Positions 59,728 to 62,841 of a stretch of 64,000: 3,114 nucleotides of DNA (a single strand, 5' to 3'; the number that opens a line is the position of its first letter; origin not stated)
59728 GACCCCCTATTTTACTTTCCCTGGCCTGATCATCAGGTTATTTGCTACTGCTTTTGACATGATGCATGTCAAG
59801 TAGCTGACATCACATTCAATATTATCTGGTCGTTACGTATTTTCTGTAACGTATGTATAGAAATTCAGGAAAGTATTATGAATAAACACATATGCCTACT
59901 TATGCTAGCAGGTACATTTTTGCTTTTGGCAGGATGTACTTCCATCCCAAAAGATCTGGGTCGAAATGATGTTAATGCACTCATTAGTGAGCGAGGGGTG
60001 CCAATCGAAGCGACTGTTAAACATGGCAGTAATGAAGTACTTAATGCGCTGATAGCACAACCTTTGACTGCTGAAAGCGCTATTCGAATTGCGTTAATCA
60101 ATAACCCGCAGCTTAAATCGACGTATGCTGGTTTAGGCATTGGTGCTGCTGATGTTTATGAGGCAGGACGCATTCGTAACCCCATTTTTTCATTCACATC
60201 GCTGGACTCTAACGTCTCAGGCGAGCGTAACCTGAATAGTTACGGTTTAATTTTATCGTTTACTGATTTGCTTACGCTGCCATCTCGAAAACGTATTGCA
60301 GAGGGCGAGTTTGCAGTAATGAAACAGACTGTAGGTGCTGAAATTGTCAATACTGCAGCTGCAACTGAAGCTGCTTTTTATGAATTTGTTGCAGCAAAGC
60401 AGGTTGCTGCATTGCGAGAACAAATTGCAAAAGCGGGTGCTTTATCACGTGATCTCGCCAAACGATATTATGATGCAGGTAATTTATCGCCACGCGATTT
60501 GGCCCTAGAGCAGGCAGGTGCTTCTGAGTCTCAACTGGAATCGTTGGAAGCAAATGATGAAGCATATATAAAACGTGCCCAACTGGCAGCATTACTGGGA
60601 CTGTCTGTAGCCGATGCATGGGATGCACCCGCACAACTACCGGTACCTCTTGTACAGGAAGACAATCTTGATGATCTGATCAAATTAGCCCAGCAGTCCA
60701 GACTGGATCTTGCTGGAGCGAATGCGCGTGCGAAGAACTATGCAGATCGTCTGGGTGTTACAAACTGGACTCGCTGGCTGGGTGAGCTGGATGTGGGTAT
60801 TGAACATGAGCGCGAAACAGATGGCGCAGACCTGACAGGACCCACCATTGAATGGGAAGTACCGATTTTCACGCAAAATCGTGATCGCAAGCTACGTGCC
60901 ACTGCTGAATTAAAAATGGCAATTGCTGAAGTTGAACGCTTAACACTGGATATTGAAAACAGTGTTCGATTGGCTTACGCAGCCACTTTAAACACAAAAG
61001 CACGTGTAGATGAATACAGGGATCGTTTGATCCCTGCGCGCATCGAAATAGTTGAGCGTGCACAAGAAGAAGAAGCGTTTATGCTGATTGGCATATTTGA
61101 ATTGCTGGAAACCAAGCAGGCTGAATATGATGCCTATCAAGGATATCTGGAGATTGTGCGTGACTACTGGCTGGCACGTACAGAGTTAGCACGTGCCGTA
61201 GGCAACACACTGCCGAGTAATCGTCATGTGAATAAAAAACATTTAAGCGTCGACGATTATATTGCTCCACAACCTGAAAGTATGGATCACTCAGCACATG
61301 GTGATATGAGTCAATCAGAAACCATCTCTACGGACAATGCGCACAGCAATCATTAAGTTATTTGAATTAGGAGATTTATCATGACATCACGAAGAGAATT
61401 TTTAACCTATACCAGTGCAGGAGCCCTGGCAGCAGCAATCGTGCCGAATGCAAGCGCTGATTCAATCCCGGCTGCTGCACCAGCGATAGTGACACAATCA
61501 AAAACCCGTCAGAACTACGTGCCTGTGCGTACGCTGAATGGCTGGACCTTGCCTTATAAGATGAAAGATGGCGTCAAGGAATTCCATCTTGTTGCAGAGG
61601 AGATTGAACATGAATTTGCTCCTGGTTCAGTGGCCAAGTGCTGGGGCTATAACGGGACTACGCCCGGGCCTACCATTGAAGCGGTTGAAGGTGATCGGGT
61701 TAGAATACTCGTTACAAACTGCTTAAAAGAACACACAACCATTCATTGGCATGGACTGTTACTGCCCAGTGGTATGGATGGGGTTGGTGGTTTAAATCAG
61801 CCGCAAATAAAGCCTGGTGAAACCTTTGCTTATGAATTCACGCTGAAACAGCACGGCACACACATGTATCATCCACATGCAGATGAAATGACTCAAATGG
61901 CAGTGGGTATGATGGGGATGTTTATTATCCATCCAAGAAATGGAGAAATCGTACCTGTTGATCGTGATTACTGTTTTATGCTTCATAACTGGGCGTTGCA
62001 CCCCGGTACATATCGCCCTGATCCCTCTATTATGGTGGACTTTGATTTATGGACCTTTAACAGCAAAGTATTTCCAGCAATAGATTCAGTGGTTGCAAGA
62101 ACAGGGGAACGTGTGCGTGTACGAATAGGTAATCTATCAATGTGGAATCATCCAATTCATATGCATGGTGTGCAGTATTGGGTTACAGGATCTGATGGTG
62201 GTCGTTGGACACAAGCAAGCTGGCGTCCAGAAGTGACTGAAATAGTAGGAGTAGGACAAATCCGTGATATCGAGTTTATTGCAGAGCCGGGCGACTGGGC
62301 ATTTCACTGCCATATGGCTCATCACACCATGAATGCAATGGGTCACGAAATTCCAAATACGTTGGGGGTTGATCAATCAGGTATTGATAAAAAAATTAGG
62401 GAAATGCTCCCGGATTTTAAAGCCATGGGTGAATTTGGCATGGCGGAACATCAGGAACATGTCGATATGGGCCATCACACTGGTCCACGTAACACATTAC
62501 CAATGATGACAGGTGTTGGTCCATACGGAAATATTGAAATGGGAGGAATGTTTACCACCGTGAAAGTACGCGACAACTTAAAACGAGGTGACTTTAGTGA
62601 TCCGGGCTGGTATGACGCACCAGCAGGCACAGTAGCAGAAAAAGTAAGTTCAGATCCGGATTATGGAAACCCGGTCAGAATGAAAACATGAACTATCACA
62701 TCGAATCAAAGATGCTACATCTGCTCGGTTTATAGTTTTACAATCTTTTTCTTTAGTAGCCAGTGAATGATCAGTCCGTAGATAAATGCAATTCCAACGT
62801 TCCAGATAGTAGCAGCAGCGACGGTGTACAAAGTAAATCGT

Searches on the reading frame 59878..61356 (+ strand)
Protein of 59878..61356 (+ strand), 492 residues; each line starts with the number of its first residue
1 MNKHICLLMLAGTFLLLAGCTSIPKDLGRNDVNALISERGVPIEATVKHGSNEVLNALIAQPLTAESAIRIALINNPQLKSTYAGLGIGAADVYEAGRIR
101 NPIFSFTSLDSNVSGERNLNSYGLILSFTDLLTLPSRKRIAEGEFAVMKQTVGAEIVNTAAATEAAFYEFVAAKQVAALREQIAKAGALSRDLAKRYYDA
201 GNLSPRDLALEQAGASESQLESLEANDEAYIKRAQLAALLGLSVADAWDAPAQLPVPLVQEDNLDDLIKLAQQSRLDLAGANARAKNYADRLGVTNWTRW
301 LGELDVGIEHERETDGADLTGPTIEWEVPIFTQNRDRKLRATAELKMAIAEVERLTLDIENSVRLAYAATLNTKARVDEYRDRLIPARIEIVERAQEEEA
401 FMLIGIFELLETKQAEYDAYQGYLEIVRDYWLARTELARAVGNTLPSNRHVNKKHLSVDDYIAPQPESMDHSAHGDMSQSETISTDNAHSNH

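Call 9: search_protein_families(library=pfam, proteins=[window:59878-61356:+])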
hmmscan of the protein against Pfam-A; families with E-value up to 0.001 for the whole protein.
window:59878-61356:+ (492 aa): 1 family
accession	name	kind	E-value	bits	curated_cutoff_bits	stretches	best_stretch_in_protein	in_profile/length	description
PF02321.23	OEP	-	7e-26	91.6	22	2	264-442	1-187/187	Outer membrane efflux protein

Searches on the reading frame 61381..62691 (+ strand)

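Call 9: search_protein_families(library=pfam, proteins=[window:61381-62691:+])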
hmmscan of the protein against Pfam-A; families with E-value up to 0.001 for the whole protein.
window:61381-62691:+ (436 aa): 2 families
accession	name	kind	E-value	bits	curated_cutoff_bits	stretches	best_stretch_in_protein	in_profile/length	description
PF07732.21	Cu-oxidase_3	-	3.2e-40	137.4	21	1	78-187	8-118/119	Multicopper oxidase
PF07731.20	Cu-oxidase_2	-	3.6e-24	85.5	20.4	1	223-324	21-131/137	Multicopper oxidase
